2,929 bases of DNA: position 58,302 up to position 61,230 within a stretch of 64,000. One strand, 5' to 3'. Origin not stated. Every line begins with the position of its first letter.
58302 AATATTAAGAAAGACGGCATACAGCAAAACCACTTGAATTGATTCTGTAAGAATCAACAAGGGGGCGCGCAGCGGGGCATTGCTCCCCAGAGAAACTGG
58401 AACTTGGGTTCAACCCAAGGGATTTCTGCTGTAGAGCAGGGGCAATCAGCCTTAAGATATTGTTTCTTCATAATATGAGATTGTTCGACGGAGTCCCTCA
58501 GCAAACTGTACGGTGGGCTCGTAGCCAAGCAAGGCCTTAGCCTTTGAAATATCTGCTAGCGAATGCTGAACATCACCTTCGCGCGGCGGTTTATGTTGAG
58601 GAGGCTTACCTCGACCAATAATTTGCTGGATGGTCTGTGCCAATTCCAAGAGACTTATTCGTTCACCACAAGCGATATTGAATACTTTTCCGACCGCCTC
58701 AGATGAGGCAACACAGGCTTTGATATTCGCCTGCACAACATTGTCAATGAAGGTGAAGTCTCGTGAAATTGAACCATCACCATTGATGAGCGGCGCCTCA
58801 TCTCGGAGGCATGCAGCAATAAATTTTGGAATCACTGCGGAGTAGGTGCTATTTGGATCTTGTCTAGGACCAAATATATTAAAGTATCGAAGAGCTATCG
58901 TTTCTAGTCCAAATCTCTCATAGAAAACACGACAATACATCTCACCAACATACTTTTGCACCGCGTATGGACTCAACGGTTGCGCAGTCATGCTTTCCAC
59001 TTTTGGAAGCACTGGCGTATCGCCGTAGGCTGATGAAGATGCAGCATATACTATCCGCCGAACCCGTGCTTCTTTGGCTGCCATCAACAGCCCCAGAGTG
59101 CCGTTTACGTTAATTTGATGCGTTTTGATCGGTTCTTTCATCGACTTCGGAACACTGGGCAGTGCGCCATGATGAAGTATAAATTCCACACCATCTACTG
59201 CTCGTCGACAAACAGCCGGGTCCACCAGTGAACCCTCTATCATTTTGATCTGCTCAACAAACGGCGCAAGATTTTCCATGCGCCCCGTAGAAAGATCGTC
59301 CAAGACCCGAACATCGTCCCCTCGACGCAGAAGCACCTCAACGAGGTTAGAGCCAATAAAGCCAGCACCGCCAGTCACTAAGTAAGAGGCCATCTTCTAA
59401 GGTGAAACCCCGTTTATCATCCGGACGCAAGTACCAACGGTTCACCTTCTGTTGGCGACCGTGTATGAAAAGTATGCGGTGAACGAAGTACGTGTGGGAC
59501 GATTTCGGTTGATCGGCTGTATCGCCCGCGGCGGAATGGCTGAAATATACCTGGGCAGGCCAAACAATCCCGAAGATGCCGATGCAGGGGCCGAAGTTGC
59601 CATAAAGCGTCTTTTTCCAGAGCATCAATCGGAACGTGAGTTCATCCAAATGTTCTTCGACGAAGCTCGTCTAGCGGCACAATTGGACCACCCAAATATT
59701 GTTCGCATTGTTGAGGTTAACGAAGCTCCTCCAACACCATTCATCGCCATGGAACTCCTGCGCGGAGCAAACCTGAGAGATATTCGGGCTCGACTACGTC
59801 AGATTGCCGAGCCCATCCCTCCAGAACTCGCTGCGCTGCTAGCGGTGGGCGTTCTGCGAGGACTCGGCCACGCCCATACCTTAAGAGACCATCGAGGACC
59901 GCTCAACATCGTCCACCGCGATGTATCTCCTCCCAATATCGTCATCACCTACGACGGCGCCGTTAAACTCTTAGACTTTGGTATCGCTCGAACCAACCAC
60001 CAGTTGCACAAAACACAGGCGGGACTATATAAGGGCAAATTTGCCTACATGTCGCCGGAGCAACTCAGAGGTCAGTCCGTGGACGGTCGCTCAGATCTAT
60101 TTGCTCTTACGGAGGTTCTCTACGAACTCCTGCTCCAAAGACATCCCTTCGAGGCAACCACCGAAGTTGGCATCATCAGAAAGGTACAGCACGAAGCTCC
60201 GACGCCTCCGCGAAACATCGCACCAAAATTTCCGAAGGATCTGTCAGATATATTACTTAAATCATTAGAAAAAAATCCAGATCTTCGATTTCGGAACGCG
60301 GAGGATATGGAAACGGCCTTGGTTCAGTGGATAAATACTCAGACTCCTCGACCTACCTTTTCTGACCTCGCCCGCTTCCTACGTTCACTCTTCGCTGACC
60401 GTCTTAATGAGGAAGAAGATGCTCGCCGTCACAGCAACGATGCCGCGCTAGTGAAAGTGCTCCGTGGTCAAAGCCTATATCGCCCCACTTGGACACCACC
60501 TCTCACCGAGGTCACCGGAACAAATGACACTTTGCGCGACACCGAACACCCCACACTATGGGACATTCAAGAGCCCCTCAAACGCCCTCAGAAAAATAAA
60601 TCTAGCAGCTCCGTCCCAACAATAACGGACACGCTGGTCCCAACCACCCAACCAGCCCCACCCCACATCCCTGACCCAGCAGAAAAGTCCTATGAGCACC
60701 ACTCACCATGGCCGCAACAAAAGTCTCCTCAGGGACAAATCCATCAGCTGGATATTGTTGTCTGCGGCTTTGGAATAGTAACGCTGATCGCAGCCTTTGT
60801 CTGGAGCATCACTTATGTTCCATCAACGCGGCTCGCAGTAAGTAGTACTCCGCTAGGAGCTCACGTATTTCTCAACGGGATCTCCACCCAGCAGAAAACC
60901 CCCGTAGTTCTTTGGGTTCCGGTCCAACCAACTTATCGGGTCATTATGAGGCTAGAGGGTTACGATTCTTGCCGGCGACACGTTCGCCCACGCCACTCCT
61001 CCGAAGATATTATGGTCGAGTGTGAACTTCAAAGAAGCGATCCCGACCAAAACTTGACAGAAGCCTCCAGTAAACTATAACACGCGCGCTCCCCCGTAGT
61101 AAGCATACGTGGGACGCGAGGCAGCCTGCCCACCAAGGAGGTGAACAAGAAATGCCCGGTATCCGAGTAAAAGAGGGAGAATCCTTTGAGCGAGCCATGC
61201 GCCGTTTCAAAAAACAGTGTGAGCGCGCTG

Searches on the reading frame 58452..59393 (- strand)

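Call 25: search_protein_families(library=pfam, proteins=[window:58452-59393:-], max_evalue=0.001)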
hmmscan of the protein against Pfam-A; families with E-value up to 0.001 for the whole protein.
window:58452-59393:- (313 aa): 8 families
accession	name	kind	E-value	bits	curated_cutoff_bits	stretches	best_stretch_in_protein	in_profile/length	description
PF01370.27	Epimerase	-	2.3e-54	184.8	20.9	1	5-241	2-240/240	NAD dependent epimerase/dehydratase family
PF16363.11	GDP_Man_Dehyd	-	1.7e-52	179.4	27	1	5-304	1-332/332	GDP-mannose 4,6 dehydratase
PF01073.25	3Beta_HSD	-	5e-25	88.5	22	1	5-227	1-229/280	3-beta hydroxysteroid dehydrogenase/isomerase family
PF02719.21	Polysacc_synt_2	-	1.8e-13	50.8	20.2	1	5-261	2-249/293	Polysaccharide biosynthesis protein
PF07993.18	NAD_binding_4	-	1.2e-10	41.4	20.1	1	59-222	79-257/258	Male sterility protein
PF13460.12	NAD_binding_10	-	9.3e-08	32.6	27.2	1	8-148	1-125/184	NAD(P)H-binding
PF04321.23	RmlD_sub_bind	-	2.7e-05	23.8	27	1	5-156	4-138/287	RmlD substrate binding domain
PF05368.20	NmrA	-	3.7e-05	23.9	27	1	5-121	6-109/298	NmrA-like family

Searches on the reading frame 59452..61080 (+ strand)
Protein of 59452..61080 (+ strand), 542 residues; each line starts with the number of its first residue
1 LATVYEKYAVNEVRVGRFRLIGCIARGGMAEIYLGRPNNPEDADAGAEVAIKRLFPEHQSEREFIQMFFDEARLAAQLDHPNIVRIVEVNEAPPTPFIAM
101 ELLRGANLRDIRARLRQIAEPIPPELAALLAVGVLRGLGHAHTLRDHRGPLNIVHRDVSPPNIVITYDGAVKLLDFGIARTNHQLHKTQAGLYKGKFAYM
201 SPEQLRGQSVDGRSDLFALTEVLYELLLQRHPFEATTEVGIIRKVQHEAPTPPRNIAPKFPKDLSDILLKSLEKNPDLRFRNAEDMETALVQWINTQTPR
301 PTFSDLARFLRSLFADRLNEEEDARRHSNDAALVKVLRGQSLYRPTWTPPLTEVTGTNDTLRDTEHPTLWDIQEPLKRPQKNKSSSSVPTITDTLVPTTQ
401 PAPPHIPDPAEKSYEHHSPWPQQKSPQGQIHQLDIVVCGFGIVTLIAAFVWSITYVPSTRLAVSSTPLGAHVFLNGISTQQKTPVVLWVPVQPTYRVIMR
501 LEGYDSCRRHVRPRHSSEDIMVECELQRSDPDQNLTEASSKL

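Call 91: search_protein_families(library=pfam, proteins=[window:59452-61080:+], max_evalue=0.00001)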
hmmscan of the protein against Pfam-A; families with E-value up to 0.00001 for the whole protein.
window:59452-61080:+ (542 aa): 2 families
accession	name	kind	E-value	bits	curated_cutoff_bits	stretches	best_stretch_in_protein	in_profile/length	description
PF00069.31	Pkinase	-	7e-34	117.8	31.7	1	42-281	20-253/263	Protein kinase domain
PF07714.23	PK_Tyr_Ser-Thr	-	4.4e-27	95.5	23.1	1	23-280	6-249/258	Protein tyrosine and serine/threonine kinase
